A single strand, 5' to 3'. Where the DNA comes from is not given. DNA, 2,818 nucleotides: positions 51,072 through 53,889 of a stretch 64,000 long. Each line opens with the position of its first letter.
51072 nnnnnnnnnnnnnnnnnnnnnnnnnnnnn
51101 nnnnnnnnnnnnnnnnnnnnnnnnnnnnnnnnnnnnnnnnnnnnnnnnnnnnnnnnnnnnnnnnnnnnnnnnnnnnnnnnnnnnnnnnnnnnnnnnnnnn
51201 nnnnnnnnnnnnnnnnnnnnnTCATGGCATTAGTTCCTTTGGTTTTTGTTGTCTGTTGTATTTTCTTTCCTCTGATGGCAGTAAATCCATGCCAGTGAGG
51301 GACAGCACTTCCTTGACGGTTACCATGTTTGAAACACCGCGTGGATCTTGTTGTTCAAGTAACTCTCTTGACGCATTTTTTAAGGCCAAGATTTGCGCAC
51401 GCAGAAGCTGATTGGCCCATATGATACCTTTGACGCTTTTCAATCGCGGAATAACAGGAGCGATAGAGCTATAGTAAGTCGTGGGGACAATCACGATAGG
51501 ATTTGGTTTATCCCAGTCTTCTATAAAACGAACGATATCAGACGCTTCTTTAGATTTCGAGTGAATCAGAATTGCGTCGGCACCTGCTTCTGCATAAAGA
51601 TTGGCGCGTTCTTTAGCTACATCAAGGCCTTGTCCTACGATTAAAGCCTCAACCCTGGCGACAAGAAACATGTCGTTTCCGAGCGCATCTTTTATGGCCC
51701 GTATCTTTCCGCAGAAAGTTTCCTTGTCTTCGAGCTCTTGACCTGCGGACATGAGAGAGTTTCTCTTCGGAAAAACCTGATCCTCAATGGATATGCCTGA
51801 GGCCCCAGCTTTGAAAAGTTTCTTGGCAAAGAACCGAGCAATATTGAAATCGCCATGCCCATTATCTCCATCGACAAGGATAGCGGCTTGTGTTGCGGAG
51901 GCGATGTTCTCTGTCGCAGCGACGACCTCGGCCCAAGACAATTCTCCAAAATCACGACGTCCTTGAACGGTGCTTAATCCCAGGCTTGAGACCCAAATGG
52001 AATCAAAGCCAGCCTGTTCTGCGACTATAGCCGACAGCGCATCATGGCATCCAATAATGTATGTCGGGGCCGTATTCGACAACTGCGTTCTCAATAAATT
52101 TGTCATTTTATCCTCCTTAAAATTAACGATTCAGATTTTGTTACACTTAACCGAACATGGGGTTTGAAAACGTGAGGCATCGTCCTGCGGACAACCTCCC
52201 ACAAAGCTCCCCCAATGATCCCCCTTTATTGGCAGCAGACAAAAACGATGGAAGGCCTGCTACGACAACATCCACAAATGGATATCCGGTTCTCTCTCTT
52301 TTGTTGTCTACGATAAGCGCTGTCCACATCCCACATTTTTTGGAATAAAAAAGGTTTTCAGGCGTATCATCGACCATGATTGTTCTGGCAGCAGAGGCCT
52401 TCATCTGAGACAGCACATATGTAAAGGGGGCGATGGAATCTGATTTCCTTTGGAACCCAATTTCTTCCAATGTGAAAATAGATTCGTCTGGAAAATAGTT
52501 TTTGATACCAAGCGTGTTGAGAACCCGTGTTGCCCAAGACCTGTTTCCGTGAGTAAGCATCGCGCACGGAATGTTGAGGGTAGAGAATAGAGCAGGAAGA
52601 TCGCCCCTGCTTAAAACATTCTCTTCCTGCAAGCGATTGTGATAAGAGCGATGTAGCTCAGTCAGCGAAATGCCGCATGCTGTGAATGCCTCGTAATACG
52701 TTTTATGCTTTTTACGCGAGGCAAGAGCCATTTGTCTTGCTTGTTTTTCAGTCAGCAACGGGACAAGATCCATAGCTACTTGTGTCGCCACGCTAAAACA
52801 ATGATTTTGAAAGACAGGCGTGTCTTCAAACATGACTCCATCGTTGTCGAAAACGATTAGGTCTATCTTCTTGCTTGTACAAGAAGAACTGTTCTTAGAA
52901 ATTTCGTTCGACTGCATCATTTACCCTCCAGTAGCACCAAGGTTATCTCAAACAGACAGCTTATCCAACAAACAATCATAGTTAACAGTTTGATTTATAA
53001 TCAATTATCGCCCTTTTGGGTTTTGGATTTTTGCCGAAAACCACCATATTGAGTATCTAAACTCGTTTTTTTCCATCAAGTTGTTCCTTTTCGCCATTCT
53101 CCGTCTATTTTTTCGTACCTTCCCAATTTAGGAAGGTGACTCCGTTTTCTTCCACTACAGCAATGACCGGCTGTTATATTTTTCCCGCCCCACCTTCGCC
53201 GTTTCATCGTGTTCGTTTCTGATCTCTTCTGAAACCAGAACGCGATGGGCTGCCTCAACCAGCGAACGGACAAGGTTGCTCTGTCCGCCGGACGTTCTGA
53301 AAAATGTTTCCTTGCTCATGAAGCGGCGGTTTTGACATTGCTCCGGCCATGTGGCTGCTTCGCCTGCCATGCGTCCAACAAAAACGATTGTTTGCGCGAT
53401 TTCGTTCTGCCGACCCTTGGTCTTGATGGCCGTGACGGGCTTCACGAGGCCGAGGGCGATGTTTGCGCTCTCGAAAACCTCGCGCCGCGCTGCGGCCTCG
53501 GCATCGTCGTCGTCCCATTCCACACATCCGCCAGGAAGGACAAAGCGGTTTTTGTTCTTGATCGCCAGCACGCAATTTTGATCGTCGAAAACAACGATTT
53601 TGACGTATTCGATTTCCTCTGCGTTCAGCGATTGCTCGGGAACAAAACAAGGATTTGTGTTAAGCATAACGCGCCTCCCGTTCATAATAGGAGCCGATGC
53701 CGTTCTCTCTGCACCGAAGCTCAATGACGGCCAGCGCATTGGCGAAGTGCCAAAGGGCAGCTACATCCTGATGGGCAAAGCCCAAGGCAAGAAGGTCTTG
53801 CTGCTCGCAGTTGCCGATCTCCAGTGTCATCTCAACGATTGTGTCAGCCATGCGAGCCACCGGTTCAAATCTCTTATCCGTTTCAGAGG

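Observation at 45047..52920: Prophage-borne 8-gene phosphonate (C-P) biosynthesis operon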

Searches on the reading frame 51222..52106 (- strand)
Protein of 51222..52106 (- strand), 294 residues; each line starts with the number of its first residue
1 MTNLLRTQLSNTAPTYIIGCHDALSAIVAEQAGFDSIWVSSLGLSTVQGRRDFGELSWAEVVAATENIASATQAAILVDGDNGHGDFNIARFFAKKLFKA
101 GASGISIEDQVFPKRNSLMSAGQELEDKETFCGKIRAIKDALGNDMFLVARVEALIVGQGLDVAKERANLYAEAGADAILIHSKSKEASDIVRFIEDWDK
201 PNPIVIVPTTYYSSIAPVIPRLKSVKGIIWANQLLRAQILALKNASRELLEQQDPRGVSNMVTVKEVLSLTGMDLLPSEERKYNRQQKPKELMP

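Call 3: search_protein_families(library=pfam, proteins=[window:51222-52106:-], max_evalue=0.01)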
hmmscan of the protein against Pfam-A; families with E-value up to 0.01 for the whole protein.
window:51222-52106:- (294 aa): 3 families
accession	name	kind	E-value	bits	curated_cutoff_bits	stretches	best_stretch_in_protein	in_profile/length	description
PF13714.12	PEP_mutase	-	3.2e-47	161.6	31.5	1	9-249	4-239/240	Phosphoenolpyruvate phosphomutase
PF00463.27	ICL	-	0.00015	20.8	26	1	75-154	151-233/526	Isocitrate lyase family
PF02548.21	Pantoate_transf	-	0.00085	19.3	28.7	1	5-79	7-82/259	Ketopantoate hydroxymethyltransferase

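Call 4: search_protein_families(library=ncbifam, proteins=[window:51222-52106:-], max_evalue=0.01)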
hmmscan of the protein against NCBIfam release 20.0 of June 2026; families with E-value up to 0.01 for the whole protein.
window:51222-52106:- (294 aa): 8 families
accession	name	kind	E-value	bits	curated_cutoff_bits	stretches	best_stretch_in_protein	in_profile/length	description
TIGR02320.1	PEP_mutase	equivalog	2.1e-76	256.6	319.55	1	5-272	1-281/284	phosphoenolpyruvate mutase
TIGR02321.1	Pphn_pyruv_hyd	equivalog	1.1e-44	152.7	374.4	1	9-283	11-288/290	phosphonopyruvate hydrolase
TIGR02317.1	prpB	equivalog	4.3e-35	121.3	354.4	1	4-182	4-181/285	methylisocitrate lyase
NF008455.0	PRK11320.1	equivalog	3e-29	102.2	353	1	5-194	11-199/295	methylisocitrate lyase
TIGR02319.1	CPEP_Pphonmut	equivalog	1.1e-18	67.5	420.05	1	19-184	22-187/294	carboxyvinyl-carboxyphosphonate phosphorylmutase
NF005074.0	PRK06498.1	equivalog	6e-07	28.4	446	1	61-156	167-265/531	isocitrate lyase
TIGR01346.1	isocit_lyase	equivalog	0.00089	17.8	275.9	1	75-154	152-234/527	isocitrate lyase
TIGR01163.1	rpe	equivalog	0.0098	15.3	212.6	0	166-225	71-131/211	ribulose-phosphate 3-epimerase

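Call 34: search_solved_structures(query=window:51222-52106:-, max_evalue=1e-10, show_alignments=2)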
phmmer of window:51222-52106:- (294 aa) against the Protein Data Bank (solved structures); distinct sequences matched with E-value up to 1e-10: 16.
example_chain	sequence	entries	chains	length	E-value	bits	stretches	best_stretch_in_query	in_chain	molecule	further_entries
1m1b_A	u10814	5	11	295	4.3e-60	206.6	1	4-283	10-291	PHOSPHOENOLPYRUVATE PHOSPHOMUTASE | PROTEIN (PHOSPHOENOLPYRUVATE MUTASE)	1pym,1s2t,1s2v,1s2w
1s2u_A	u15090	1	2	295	5.6e-59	202.9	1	4-283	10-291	Phosphoenolpyruvate phosphomutase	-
5unc_A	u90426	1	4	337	2.4e-52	181.1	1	14-289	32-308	PHOSPHOENOLPYRUVATE PHOSPHOMUTASE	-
2dua_A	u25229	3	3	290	5.5e-40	140.6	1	13-283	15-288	Phosphonopyruvate hydrolase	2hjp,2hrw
1zlp_A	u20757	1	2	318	2e-29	106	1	16-184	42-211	petal death protein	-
4iqd_A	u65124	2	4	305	2.4e-24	89.4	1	14-187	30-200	Carboxyvinyl-carboxyphosphonate phosphorylmutase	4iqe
9hra_A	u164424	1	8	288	1.2e-22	83.8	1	4-183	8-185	2-methylisocitrate lyase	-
9hgk_A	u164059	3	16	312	1.5e-22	83.4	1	4-183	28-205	2-methylisocitrate lyase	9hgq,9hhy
1xg3_A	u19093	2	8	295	1.5e-22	83.4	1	5-180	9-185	Probable methylisocitrate lyase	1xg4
9hgo_A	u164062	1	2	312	3.9e-22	82.1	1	4-183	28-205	2-methylisocitrate lyase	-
1mum_A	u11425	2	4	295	5.4e-22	81.6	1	5-180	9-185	2-methylisocitrate lyase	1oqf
9hhs_A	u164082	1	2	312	5.5e-22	81.6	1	4-183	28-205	2-methylisocitrate lyase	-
1o5q_A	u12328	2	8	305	4.1e-20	75.5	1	5-190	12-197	Probable methylisocitrate lyase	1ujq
3eoo_A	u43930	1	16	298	5.3e-20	75.1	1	8-198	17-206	Methylisocitrate lyase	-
6t4v_C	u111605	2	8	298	4.8e-18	68.7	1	8-183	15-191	2-methylisocitrate lyase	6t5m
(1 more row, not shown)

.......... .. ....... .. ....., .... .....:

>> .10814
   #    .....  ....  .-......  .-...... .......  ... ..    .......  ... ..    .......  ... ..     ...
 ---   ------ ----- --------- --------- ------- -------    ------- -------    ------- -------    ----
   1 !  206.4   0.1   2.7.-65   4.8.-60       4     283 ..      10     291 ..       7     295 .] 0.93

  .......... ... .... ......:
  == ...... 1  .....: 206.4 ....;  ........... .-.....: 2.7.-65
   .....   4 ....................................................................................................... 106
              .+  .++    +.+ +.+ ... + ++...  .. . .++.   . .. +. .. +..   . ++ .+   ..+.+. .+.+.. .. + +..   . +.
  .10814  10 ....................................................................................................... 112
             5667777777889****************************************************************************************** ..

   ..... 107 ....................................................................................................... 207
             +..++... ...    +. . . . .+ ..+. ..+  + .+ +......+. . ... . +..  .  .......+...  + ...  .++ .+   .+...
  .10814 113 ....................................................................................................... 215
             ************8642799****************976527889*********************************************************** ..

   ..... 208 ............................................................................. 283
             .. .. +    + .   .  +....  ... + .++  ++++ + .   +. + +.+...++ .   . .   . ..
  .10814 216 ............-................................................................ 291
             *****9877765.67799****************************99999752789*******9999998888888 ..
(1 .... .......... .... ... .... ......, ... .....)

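Call 41: find_related_loci(query=window:51222-52106:-, collection=viral_contigs, flank=10000)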
Query window:51222-52106:- (294 aa) in viral_contigs; peptide patterns used: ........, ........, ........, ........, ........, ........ (x = any residue, [..] = any of these).
5 stretches matched a pattern, but none encodes a relative of the query by tblastn (E <= 1e-3).

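Call 94: find_related_loci(query=A3, collection=viral_contigs, flank=10000)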
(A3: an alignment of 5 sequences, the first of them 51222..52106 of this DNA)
Query A3 (294 aa) in viral_contigs; peptide patterns used: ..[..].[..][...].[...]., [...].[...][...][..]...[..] (x = any residue, [..] = any of these).
167 stretches matched a pattern; 24 encode a relative of the query (tblastn E <= 1e-3); 24 distinct loci.
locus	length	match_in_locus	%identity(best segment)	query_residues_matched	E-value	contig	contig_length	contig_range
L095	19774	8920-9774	43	5-285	2e-68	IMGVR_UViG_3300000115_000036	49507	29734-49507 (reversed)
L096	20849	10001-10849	43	5-283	2e-67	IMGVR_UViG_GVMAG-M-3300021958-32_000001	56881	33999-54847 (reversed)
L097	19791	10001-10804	41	17-284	1e-55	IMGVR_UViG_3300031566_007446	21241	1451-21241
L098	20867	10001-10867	40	5-283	8e-55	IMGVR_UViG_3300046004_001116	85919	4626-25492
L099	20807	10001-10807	38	4-271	4e-49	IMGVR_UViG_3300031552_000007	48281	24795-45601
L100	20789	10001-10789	38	17-270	3e-47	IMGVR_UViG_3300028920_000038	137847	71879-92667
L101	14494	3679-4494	36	3-274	9e-42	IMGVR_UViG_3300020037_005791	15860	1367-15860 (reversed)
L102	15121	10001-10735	38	17-272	1e-41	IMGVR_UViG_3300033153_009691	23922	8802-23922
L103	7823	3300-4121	34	5-270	1e-39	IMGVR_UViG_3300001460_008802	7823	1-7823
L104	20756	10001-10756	35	5-250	4e-39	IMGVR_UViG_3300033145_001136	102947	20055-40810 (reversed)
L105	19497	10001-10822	33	5-270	1e-38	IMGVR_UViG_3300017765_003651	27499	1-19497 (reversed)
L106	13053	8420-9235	35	1-274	1e-37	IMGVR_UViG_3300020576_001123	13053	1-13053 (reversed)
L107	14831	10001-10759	36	9-272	1e-37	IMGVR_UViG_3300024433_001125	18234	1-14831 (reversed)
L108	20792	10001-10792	35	17-276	1e-36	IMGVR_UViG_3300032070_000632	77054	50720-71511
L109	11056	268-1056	34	21-277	5e-36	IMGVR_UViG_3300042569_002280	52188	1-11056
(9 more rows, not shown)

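Call 97: search_protein_families(library=padloc, proteins=[window:51222-52106:-], max_evalue=0.001)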
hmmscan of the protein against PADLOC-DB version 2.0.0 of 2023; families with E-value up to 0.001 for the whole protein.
window:51222-52106:- (294 aa): 0 families

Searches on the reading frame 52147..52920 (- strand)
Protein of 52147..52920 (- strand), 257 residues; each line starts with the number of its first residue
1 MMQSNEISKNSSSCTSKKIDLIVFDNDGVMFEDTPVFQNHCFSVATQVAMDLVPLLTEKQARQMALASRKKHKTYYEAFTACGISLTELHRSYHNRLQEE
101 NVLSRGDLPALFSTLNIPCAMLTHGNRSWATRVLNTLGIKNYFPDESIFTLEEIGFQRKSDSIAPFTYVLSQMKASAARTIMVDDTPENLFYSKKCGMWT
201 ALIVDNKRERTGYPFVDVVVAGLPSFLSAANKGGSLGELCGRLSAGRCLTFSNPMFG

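Call 3: search_protein_families(library=pfam, proteins=[window:52147-52920:-], max_evalue=0.01)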
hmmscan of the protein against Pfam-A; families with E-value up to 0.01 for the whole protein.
window:52147-52920:- (257 aa): 2 families
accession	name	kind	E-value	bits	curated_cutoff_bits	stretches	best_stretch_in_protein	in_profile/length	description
PF00702.32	Hydrolase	-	3.7e-10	41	26.4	1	19-188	1-182/191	haloacid dehalogenase-like hydrolase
PF13419.12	HAD_2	-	2e-07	31.8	23.8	1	22-201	1-176/178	Haloacid dehalogenase-like hydrolase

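Call 4: search_protein_families(library=ncbifam, proteins=[window:52147-52920:-], max_evalue=0.01)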
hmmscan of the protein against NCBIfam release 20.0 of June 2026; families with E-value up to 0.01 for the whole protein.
window:52147-52920:- (257 aa): 9 families
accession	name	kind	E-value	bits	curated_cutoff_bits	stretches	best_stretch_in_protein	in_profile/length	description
TIGR01993.1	Pyr-5-nucltdase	equivalog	1.6e-14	54.2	142.9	1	22-202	3-182/183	pyrimidine 5'-nucleotidase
TIGR02254.1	YjjG_YfnB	equivalog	3e-06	26.9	159.9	1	88-189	83-181/223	YjjG family noncanonical pyrimidine nucleotidase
TIGR01509.1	HAD-SF-IA-v3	subfamily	0.00012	22.3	29.4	1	166-202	117-153/154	HAD-IA family hydrolase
TIGR01662.1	HAD-SF-IIIA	subfamily_domain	0.00017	21.7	44.6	0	159-204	93-139/141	HAD-IIIA family hydrolase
TIGR02253.1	CTE7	subfamily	0.00027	20.8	169.75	1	120-210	114-201/221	TIGR02253 family HAD-type hydrolase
NF007854.0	PRK10563.1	equivalog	0.0013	18.4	211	1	18-187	3-169/221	6-phosphogluconate phosphatase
NF053830.1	RUBPPhHalo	equivalog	0.0049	16.5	330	1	132-207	135-207/234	ribulose-1,5-bisphosphate 5-phosphatase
NF009695.0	PRK13222.1-2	equivalog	0.0074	15.8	225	0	114-198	108-188/226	phosphoglycolate phosphatase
NF009804.0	PRK13288.1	equivalog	0.0088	15.5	218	0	116-203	98-181/215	pyrophosphatase PpaX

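Call 69: search_solved_structures(query=window:52147-52920:-, max_evalue=0.01)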
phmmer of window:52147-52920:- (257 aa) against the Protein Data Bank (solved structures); distinct sequences matched with E-value up to 0.01: 8.
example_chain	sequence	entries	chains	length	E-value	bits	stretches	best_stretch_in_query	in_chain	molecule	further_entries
6z1k_A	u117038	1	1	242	0.00025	23.8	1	120-230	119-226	BH32.6 protein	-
2fdr_A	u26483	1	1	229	0.00052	22.8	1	19-199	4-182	conserved hypothetical protein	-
7asz_A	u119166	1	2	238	0.0014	21.4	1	116-204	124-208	(S)-2-haloacid dehalogenase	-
6q7q_A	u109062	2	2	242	0.0019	21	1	120-230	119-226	OE1.3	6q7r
6q7n_A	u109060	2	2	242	0.002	20.9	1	120-229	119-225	BH32 | OE1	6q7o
7arp_A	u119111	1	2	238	0.0027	20.5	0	116-204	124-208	(S)-2-haloacid dehalogenase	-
3u26_A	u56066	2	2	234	0.0029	20.4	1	120-226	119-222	PF00702 domain protein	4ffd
7qnm_A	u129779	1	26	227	0.0034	20.1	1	116-204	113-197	(S)-2-haloacid dehalogenase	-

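Call 97: search_protein_families(library=padloc, proteins=[window:52147-52920:-], max_evalue=0.001)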
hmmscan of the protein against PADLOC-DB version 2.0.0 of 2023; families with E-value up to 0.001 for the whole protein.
window:52147-52920:- (257 aa): 0 families

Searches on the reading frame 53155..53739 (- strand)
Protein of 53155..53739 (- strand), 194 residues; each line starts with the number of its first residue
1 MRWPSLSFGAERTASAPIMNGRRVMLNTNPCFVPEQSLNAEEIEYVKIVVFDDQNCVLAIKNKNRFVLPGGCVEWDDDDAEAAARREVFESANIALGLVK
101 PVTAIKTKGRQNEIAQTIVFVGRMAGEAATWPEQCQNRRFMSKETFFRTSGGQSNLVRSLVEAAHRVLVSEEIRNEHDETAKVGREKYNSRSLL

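Call 17: search_protein_families(library=pfam, proteins=[window:53155-53739:-], max_evalue=0.001)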
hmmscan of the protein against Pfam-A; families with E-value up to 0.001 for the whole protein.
window:53155-53739:- (194 aa): 1 family
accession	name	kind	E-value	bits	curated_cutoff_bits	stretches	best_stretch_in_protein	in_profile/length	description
PF00293.34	NUDIX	-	4.3e-09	36.9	21.1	1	46-146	6-118/134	NUDIX domain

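Call 97: search_protein_families(library=padloc, proteins=[window:53155-53667:-], max_evalue=0.001)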
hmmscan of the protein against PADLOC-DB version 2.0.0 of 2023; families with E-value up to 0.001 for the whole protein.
window:53155-53667:- (170 aa): 0 families

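Call 112: search_protein_families(library=ncbifam, proteins=[window:53155-53667:-], max_evalue=0.001)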
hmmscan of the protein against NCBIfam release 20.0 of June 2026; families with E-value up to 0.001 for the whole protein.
window:53155-53667:- (170 aa): 0 families
